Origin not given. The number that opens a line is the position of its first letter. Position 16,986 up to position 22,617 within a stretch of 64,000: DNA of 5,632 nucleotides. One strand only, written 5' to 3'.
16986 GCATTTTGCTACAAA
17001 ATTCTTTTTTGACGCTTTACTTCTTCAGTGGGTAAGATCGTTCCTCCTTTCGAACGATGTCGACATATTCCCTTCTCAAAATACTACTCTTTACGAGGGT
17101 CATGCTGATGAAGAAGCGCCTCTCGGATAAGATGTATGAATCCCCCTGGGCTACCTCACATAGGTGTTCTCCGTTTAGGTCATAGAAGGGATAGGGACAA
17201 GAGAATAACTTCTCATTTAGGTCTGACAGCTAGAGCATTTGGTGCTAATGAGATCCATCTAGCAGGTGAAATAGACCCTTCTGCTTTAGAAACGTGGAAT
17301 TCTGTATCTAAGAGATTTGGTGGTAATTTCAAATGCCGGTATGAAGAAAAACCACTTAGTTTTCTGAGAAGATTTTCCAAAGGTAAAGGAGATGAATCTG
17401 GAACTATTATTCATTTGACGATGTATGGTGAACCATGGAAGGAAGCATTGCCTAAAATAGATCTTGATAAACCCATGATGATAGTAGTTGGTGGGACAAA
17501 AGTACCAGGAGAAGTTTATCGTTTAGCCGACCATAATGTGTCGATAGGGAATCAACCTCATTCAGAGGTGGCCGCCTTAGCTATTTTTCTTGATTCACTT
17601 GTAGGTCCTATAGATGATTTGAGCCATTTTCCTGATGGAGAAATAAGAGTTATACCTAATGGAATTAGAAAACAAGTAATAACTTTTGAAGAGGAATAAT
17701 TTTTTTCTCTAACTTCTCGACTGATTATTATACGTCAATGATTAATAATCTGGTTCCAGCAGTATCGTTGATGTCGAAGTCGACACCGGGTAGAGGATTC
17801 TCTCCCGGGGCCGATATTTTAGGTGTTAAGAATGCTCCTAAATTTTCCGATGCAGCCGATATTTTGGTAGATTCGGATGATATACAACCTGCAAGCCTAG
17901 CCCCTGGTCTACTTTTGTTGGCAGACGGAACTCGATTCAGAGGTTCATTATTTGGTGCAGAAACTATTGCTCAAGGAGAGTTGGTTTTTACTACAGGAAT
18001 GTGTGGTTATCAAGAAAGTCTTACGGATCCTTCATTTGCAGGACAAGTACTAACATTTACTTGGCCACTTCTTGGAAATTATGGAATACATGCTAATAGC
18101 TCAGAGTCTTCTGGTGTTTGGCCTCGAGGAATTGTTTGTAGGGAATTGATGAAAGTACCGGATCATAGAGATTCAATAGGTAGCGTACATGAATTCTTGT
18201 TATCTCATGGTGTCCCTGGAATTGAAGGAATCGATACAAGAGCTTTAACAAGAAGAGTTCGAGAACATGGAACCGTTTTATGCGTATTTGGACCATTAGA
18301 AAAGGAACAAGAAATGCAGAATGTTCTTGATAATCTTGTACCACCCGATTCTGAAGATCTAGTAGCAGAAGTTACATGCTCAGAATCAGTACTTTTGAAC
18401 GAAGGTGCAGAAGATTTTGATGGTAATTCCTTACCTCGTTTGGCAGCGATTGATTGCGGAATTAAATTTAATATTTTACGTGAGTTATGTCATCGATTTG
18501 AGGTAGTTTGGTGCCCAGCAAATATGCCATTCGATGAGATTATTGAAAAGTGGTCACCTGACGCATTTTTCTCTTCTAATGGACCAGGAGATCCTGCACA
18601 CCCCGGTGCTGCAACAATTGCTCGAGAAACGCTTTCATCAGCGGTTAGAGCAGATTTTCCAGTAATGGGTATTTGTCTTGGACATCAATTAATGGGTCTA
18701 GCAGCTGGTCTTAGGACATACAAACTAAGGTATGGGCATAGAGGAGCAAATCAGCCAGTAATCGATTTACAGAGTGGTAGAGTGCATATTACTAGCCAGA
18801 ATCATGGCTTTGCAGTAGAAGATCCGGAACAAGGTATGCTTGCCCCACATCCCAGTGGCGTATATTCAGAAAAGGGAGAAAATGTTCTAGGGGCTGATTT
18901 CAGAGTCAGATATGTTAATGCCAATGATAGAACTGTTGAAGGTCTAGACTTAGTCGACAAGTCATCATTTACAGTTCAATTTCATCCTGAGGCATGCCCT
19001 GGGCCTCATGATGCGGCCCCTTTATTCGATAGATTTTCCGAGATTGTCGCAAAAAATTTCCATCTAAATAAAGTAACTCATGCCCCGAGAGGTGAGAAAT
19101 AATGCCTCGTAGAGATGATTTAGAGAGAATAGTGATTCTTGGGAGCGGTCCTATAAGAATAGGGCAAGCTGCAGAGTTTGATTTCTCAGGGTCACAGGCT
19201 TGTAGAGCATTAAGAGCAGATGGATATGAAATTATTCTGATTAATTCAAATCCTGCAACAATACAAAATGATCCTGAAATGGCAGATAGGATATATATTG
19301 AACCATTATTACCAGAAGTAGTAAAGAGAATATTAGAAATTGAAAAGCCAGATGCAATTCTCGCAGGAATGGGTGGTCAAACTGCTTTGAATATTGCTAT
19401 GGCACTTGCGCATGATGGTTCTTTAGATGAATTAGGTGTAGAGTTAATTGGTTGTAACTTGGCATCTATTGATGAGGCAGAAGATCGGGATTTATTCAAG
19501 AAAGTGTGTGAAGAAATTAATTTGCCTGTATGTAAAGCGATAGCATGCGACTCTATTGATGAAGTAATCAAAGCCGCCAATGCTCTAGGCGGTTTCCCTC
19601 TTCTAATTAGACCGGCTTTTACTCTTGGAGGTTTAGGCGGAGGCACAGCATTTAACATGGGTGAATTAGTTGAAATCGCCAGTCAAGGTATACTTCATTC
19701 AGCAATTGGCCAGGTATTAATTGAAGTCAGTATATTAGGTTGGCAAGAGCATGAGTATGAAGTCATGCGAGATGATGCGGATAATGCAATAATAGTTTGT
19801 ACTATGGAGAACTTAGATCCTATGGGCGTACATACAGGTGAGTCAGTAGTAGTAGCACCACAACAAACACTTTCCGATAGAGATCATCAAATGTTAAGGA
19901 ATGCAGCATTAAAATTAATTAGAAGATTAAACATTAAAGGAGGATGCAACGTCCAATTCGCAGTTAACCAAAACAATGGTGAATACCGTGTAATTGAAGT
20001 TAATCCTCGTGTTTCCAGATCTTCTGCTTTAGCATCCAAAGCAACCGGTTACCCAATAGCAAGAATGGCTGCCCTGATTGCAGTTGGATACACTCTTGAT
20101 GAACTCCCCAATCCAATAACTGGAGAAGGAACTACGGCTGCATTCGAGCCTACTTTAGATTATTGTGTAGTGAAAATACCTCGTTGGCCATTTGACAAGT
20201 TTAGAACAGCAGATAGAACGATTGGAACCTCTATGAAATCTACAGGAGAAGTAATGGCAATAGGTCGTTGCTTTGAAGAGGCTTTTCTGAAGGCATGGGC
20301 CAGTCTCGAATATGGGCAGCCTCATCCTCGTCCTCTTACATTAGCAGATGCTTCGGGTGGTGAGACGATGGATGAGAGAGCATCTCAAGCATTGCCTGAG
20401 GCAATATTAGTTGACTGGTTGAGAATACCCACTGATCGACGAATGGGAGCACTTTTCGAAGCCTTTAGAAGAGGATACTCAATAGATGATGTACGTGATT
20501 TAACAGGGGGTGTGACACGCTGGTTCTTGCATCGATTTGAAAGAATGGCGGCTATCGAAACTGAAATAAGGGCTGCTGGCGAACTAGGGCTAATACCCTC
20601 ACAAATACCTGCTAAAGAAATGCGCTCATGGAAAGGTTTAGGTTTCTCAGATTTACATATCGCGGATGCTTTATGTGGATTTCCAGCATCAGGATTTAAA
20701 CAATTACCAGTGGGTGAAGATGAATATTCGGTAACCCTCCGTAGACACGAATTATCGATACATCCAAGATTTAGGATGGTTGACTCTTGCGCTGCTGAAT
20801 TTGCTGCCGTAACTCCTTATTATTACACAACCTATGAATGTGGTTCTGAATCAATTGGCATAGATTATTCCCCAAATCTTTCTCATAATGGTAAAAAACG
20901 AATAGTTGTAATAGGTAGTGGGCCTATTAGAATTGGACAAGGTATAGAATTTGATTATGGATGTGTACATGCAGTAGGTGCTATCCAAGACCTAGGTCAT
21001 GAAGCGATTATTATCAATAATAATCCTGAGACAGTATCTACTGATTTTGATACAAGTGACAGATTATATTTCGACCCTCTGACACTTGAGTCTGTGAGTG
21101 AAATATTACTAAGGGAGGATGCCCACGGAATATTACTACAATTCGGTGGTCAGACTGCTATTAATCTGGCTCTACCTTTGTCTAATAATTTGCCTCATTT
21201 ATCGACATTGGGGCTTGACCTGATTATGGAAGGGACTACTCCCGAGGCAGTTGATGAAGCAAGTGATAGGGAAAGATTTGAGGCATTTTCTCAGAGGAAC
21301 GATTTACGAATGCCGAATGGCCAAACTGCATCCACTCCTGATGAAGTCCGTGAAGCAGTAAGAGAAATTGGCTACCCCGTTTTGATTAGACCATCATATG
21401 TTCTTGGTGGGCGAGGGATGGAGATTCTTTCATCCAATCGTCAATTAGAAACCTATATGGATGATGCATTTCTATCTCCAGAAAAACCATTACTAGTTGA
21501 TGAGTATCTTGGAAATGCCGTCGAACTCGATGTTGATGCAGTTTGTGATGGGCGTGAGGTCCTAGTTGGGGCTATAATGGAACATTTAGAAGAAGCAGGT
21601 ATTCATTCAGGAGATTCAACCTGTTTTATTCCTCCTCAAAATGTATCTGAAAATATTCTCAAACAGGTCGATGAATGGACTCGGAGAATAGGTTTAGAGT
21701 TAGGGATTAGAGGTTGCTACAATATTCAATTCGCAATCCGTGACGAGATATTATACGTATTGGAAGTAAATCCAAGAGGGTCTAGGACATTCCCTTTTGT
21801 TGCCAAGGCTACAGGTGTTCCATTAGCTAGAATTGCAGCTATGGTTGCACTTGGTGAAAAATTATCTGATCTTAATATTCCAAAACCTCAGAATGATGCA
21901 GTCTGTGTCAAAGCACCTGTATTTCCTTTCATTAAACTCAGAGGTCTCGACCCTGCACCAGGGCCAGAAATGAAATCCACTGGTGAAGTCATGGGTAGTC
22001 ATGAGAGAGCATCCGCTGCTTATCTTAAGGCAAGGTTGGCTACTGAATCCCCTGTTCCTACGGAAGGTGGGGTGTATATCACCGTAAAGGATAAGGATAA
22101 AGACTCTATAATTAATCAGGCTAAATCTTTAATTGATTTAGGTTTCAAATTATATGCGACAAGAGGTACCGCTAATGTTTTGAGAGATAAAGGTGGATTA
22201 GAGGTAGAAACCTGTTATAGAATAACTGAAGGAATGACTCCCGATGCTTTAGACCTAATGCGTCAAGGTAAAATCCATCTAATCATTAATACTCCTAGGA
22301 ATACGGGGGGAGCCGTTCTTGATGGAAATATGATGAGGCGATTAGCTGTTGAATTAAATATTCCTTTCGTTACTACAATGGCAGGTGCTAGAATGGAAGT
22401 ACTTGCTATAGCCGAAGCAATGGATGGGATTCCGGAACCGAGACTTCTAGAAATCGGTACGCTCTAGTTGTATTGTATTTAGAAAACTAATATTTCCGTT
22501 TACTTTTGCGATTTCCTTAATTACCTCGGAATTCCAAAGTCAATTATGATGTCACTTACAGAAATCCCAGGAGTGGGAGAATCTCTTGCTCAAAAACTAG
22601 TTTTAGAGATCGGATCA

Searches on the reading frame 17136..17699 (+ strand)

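Call 27: search_protein_families(library=pfam, proteins=[window:17136-17699:+], max_evalue=0.00001)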
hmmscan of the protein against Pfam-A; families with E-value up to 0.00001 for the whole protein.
window:17136-17699:+ (187 aa): 1 family
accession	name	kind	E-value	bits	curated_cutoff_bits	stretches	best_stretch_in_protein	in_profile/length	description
PF01994.21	Trm56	-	9.5e-36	122.8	25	1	61-181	1-118/119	tRNA ribose 2'-O-methyltransferase, aTrm56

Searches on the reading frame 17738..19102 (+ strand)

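Call 27: search_protein_families(library=pfam, proteins=[window:17738-19102:+], max_evalue=0.00001)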
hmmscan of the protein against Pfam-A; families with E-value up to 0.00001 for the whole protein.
window:17738-19102:+ (454 aa): 3 families
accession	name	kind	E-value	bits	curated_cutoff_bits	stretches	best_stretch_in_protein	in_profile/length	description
PF00988.28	CPSase_sm_chain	-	4.9e-44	149.6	27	1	59-182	1-124/126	Carbamoyl-phosphate synthase small chain, CPSase domain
PF00117.34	GATase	-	9.1e-37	127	22.8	1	237-435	2-189/190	Glutamine amidotransferase class-I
PF07722.19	Peptidase_C26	-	8.5e-08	32.7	20.5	1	297-418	96-219/219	Peptidase C26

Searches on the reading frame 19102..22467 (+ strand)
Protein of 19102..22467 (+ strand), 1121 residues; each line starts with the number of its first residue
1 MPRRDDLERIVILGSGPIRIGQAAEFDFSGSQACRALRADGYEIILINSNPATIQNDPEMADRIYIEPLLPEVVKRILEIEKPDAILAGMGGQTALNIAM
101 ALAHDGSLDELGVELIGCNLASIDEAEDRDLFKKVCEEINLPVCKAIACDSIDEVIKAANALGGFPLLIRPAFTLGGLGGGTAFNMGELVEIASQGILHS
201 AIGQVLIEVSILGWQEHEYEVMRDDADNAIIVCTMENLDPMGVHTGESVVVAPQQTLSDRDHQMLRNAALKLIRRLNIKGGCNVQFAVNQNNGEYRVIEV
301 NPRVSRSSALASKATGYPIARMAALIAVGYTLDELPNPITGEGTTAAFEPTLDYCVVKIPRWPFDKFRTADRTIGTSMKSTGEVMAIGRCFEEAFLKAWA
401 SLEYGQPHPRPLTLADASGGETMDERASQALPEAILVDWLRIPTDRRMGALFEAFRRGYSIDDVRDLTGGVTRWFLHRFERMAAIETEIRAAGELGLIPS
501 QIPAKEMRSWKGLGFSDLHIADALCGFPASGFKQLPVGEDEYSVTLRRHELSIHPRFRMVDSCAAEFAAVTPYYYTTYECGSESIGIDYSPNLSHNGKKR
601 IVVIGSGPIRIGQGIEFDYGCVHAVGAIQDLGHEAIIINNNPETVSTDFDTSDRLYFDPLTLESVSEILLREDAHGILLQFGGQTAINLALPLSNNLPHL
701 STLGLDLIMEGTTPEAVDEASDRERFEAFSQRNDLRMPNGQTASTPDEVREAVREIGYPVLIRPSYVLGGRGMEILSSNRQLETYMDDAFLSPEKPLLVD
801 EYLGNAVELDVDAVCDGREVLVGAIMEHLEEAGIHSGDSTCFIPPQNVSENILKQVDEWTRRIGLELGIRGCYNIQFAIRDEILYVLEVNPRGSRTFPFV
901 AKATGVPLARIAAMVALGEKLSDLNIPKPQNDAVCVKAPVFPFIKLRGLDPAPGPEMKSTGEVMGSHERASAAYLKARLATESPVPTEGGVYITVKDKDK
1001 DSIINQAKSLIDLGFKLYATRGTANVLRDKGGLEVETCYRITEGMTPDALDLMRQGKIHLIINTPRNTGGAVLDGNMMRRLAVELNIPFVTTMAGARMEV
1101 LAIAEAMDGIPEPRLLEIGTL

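Call 27: search_protein_families(library=pfam, proteins=[window:19102-22467:+], max_evalue=0.00001)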
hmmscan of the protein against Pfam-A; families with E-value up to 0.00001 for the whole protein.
window:19102-22467:+ (1121 aa): 8 families
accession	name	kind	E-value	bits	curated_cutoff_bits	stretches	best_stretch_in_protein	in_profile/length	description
PF02786.22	CPSase_L_D2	-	4.1e-101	337.3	19.8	2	128-334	1-210/211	Carbamoyl-phosphate synthase L chain, ATP binding domain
PF25596.1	CPSase_L_D1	-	5.5e-88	291.2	27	2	8-124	3-117/118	Carbamoyl phosphate synthase preATP-grasp domain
PF02142.27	MGS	-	1.5e-18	67.1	24.1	1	1003-1091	2-94/94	MGS-like domain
PF02787.25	CPSase_L_D3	-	3.5e-17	62.6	26.6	1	440-522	3-78/80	Carbamoyl-phosphate synthetase large chain, oligomerisation domain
PF15632.11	ATPgrasp_Ter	-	1.5e-13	51.1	29.1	1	795-929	3-119/131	ATP-grasp in the biosynthetic pathway with Ter operon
PF02222.28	ATP-grasp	-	8.3e-12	45.6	27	1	731-892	4-162/179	ATP-grasp domain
PF07478.18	Dala_Dala_lig_C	-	6.2e-11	42.6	24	1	745-892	24-175/204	D-ala D-ala ligase C-terminus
PF02655.19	ATP-grasp_3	-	6.2e-10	39.8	23.2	0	743-892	16-156/160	ATP-grasp domain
